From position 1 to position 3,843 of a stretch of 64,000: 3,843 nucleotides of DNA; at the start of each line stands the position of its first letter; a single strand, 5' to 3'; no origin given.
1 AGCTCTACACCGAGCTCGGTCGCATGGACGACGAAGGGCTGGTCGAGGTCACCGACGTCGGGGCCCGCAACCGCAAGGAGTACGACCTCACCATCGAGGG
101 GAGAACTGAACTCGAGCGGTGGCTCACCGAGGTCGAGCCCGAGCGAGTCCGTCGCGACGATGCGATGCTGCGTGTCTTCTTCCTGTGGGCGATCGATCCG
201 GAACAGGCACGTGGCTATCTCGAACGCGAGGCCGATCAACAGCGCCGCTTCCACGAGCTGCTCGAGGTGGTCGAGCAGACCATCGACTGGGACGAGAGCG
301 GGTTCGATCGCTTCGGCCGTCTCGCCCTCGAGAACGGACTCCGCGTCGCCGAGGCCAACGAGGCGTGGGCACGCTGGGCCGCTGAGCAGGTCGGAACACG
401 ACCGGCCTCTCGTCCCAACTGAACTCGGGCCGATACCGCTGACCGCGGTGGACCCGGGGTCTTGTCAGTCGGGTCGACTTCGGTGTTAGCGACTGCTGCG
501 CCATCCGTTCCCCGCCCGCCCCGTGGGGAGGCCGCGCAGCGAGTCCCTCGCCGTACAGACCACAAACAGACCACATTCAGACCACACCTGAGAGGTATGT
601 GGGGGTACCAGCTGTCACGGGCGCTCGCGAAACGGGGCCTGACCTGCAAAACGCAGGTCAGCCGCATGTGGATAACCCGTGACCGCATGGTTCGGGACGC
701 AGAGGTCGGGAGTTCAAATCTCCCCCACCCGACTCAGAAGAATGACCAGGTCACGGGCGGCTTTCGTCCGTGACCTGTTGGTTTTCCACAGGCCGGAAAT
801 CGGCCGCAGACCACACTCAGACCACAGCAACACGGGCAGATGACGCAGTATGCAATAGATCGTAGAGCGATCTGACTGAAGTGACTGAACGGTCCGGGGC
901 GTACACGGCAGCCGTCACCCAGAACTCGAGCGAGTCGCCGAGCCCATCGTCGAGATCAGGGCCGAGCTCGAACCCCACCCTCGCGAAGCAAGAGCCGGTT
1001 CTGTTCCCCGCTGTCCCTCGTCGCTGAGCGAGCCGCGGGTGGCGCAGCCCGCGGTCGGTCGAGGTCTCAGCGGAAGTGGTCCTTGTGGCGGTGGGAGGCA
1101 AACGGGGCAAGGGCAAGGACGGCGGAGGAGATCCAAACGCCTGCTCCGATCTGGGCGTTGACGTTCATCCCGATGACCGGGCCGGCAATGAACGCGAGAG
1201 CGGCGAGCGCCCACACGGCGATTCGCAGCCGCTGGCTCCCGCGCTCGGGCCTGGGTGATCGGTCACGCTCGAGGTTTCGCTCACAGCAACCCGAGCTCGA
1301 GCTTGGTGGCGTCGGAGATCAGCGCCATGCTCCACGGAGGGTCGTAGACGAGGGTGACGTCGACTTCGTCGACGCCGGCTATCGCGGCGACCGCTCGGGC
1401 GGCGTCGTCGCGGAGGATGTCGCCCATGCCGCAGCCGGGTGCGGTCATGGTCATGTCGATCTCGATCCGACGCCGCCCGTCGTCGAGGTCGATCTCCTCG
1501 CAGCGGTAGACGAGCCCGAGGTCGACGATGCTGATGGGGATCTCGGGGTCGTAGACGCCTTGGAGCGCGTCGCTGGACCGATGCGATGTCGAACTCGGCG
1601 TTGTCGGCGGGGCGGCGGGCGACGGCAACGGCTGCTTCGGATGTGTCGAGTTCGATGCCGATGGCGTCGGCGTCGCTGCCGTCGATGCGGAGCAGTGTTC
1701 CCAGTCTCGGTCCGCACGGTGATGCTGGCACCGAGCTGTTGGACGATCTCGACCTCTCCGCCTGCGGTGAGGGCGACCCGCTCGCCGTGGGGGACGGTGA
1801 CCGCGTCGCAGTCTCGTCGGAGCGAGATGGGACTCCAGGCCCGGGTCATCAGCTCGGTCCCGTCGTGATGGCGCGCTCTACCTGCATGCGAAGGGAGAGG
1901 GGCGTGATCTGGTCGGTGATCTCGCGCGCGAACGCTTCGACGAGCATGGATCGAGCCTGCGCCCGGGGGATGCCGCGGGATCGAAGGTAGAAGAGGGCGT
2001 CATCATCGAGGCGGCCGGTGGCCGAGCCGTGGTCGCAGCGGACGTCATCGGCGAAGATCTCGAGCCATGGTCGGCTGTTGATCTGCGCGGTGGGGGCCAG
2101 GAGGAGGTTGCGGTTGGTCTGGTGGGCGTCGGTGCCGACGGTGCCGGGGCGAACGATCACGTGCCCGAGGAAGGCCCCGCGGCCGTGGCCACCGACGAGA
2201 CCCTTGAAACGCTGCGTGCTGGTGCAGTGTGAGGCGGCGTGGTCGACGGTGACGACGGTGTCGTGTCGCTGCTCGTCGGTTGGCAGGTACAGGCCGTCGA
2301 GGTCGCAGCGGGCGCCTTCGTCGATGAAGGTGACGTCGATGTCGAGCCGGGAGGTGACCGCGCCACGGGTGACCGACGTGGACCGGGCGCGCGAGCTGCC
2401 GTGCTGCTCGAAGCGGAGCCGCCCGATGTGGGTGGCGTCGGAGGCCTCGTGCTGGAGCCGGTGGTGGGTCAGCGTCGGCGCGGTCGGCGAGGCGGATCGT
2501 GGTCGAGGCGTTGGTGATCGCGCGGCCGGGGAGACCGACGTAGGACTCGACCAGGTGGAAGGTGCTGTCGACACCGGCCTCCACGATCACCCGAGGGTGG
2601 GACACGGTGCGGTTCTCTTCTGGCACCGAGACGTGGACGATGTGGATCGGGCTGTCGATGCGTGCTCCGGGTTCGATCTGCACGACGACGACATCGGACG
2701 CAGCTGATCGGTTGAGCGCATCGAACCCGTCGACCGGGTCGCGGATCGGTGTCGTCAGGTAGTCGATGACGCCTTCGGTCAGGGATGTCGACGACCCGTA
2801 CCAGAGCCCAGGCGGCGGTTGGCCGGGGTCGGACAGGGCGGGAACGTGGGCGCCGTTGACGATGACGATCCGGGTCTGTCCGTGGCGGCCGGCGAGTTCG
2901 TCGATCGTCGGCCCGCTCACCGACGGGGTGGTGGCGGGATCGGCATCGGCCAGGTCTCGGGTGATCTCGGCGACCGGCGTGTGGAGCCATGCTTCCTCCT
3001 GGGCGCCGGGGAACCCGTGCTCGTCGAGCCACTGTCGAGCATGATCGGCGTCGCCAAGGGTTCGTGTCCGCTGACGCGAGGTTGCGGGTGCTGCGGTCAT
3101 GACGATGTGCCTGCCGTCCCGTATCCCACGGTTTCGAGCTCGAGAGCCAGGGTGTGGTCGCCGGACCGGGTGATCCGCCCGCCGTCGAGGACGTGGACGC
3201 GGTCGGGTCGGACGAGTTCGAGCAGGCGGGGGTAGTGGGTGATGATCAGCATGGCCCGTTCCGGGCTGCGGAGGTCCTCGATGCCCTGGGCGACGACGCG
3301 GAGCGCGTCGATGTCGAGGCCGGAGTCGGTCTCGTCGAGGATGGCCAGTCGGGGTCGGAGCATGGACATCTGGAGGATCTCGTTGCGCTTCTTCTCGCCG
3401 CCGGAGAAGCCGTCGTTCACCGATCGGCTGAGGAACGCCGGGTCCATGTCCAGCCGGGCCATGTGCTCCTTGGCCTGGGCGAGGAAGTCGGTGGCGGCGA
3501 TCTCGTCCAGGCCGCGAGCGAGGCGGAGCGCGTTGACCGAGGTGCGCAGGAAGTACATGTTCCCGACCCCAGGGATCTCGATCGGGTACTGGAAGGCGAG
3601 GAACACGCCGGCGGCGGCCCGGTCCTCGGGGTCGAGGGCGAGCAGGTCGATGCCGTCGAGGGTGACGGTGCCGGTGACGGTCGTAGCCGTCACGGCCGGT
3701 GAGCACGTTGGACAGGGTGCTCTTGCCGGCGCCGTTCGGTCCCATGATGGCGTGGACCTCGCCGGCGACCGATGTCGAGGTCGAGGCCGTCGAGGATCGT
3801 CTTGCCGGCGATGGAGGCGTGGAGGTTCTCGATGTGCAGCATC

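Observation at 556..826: attP-like junction in a linear contig: tRNA-Pro half with arm repeats on both sides and no integrase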

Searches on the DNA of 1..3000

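Call 6: search_rna_families(source=window, start=1, end=3000, threshold=evalue, max_evalue=10, show_alignments=3)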
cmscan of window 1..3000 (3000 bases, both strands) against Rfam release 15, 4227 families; matches with E-value up to 10: 3.
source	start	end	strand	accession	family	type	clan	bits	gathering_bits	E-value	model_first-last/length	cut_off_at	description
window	567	714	+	RF02167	PVT1_4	Gene; lncRNA;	-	20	60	2.9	1-173/173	no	Pvt1 oncogene conserved region 4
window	1349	1427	+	RF04114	MIR4374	Gene; miRNA;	-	19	105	1.4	1-119/119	no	MIR4374 microRNA precursor family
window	775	859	-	RF02246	Six3os1_1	Gene; lncRNA;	-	15.3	50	3.3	1-87/87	no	Six3os1 conserved region 1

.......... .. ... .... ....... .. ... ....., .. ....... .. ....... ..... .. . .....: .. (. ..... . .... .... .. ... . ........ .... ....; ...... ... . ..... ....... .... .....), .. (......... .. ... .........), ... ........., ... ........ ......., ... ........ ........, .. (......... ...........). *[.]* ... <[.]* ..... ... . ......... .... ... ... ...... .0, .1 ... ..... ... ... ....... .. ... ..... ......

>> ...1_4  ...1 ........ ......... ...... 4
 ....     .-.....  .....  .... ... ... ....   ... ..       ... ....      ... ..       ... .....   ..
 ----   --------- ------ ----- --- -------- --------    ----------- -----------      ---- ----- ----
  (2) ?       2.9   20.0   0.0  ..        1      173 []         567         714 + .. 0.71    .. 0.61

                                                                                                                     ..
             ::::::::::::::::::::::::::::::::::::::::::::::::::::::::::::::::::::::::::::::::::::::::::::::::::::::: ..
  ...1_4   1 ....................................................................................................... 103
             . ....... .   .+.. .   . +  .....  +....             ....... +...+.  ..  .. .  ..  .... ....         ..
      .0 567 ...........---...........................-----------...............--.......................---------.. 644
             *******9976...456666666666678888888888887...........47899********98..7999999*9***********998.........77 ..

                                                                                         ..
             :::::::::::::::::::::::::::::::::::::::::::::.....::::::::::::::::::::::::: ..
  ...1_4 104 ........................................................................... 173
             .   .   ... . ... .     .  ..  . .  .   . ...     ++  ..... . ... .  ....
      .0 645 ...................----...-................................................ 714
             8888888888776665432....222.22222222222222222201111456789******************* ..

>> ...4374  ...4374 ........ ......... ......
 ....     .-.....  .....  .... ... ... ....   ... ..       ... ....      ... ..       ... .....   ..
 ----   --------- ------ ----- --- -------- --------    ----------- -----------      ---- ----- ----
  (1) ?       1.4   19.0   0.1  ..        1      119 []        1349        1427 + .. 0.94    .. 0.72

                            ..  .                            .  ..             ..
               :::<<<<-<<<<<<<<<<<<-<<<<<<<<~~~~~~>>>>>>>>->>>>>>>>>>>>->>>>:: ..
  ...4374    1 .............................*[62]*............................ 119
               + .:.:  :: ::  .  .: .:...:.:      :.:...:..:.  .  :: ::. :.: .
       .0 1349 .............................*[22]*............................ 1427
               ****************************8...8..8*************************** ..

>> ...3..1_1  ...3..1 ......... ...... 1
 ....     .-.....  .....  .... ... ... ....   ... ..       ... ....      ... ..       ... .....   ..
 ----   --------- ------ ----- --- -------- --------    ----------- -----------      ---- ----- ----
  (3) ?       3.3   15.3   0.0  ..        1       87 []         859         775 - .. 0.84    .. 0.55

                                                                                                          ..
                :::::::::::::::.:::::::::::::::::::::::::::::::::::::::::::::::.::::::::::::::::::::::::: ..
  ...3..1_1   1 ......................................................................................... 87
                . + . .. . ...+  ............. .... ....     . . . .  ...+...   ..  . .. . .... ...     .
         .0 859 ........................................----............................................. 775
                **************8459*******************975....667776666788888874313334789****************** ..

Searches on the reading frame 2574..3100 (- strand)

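Call 21: search_protein_families(library=pfam, proteins=[window:2574-3100:-], max_evalue=0.01)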
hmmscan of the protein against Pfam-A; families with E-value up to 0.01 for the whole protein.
window:2574-3100:- (175 aa): 1 family
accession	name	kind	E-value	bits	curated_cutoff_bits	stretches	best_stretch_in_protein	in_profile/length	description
PF19295.5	SufBD_N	-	0.0043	17.2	23.5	0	78-154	92-172/172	SufBD protein N-terminal region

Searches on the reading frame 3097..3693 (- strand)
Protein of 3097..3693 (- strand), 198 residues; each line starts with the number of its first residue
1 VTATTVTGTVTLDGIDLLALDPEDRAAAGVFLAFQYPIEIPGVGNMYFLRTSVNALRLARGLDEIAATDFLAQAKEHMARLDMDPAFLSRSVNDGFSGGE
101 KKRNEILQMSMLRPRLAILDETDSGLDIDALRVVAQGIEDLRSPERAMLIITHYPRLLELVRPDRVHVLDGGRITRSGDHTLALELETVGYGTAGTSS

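Call 20: search_protein_families(library=pfam, proteins=[window:3097-3693:-], max_evalue=0.01)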
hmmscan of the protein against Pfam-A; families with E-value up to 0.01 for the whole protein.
window:3097-3693:- (198 aa): 1 family
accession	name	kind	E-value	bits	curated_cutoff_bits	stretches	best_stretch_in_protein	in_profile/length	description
PF00005.33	ABC_tran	-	2.3e-06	28.7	25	1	7-122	39-135/137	ABC transporter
